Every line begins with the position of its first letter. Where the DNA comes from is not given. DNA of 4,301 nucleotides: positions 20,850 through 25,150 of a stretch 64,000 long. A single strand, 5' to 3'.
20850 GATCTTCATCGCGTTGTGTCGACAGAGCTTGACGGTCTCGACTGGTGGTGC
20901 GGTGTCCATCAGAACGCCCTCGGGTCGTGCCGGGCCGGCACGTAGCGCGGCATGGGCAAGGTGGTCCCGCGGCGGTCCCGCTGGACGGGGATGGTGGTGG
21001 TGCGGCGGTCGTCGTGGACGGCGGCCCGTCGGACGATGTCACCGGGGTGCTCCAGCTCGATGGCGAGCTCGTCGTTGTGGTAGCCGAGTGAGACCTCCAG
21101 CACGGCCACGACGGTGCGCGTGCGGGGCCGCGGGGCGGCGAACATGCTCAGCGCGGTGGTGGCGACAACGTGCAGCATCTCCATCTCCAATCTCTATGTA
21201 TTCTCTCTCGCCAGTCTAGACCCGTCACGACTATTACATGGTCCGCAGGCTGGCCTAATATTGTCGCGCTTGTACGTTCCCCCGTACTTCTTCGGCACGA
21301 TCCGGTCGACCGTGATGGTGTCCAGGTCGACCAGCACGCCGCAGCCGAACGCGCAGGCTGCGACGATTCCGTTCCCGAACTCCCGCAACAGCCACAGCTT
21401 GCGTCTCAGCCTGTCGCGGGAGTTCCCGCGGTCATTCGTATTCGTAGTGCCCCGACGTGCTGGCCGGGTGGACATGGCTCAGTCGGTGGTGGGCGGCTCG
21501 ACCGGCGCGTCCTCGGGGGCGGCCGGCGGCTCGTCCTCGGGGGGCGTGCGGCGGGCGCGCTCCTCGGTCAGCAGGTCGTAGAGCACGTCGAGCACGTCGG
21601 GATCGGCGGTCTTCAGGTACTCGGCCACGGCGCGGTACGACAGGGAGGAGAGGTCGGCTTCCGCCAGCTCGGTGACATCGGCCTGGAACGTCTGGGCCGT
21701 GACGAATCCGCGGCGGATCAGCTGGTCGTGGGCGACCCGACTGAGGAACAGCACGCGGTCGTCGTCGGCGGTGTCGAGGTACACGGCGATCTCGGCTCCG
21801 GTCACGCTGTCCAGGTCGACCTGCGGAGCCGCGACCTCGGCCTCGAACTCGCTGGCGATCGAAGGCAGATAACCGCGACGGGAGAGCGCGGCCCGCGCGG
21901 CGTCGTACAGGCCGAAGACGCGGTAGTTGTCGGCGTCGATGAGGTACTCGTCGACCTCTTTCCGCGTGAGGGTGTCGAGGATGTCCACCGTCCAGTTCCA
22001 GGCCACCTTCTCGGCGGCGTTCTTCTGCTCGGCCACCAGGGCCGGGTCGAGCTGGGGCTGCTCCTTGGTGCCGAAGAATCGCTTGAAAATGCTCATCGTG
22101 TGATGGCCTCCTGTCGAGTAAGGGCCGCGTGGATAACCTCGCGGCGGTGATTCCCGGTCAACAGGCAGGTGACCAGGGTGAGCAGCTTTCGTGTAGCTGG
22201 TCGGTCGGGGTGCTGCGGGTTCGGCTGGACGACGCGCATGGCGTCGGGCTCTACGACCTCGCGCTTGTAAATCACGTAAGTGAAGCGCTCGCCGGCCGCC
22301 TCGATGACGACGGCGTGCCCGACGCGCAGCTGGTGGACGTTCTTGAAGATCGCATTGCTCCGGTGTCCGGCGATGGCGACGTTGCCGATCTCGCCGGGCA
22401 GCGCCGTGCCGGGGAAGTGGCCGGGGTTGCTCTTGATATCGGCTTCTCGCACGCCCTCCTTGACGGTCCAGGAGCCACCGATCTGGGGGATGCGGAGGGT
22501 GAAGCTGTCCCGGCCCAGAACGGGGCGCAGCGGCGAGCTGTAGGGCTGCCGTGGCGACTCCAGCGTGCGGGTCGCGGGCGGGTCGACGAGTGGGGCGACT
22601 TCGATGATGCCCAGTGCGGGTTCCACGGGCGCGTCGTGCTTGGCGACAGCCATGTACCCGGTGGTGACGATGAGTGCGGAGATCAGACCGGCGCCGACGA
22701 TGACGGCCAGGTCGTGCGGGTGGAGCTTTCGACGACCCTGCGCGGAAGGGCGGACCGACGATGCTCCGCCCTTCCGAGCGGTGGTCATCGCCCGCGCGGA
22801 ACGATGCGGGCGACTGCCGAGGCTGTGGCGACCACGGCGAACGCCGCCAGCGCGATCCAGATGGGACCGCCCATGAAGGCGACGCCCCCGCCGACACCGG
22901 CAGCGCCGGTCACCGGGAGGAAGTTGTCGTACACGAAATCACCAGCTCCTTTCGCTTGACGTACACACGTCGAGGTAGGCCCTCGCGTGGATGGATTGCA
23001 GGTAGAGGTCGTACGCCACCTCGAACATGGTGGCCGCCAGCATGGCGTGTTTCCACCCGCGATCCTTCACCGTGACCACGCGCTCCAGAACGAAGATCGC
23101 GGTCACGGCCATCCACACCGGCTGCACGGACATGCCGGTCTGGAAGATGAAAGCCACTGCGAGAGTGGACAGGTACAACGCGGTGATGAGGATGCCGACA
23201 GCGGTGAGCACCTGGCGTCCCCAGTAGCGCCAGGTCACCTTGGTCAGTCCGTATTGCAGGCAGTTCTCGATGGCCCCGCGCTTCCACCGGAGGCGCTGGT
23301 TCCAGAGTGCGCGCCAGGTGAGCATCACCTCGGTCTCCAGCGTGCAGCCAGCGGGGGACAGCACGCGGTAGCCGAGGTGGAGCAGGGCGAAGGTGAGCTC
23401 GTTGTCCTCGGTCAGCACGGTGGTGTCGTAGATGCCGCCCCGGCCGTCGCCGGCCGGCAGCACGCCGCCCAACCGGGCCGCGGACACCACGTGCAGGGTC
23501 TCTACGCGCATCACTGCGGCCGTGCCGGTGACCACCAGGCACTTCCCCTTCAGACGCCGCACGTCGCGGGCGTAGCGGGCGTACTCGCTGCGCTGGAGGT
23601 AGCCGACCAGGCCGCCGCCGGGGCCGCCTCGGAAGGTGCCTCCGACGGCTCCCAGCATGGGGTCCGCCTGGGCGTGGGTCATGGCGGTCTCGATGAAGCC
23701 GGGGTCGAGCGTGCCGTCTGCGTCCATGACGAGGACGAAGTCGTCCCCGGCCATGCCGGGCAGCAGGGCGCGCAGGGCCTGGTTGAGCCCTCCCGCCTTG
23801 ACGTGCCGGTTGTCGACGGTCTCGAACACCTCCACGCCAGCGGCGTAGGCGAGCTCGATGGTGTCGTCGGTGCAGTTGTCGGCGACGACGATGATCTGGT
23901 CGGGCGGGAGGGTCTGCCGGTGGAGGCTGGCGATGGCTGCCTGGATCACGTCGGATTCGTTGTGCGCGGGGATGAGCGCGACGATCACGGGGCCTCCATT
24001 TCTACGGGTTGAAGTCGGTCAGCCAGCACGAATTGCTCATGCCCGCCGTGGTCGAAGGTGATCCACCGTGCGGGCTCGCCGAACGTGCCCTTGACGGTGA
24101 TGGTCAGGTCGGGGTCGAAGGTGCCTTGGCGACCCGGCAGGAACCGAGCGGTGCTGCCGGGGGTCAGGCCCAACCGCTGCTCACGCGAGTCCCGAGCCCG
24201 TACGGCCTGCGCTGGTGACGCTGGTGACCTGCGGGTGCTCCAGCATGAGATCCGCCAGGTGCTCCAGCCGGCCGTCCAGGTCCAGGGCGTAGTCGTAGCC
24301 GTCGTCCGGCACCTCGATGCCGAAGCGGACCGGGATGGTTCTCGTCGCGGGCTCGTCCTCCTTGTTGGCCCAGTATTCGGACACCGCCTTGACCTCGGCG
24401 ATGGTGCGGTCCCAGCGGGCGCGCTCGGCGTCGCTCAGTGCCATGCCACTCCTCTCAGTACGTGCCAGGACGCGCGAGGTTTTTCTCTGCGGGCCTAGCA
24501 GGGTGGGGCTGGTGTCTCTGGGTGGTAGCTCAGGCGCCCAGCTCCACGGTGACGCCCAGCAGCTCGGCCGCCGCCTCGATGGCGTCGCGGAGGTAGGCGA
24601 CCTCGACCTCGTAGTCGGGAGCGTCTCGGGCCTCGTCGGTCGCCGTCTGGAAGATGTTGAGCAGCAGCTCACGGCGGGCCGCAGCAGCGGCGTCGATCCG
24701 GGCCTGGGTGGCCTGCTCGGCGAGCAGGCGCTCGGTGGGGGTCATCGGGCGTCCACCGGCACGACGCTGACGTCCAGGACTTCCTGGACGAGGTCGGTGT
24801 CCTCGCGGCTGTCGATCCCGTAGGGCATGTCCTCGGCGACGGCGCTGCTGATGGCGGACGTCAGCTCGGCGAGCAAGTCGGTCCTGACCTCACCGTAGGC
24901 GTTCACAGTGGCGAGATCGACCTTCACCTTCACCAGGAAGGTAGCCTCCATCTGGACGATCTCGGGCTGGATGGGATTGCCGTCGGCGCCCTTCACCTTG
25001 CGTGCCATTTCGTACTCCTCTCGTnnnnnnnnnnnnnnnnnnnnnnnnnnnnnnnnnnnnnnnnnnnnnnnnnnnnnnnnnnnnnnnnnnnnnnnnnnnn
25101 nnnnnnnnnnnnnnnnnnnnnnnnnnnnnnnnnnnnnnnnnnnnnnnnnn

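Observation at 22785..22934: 49-aa protein that is almost nothing but a sortase sorting signal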

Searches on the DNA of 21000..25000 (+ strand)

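Call 5: search_dna_similar(query=window:21000-25000:+, collection=phages, mode=near)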
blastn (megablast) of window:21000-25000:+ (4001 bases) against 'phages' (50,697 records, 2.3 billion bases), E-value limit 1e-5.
No match.
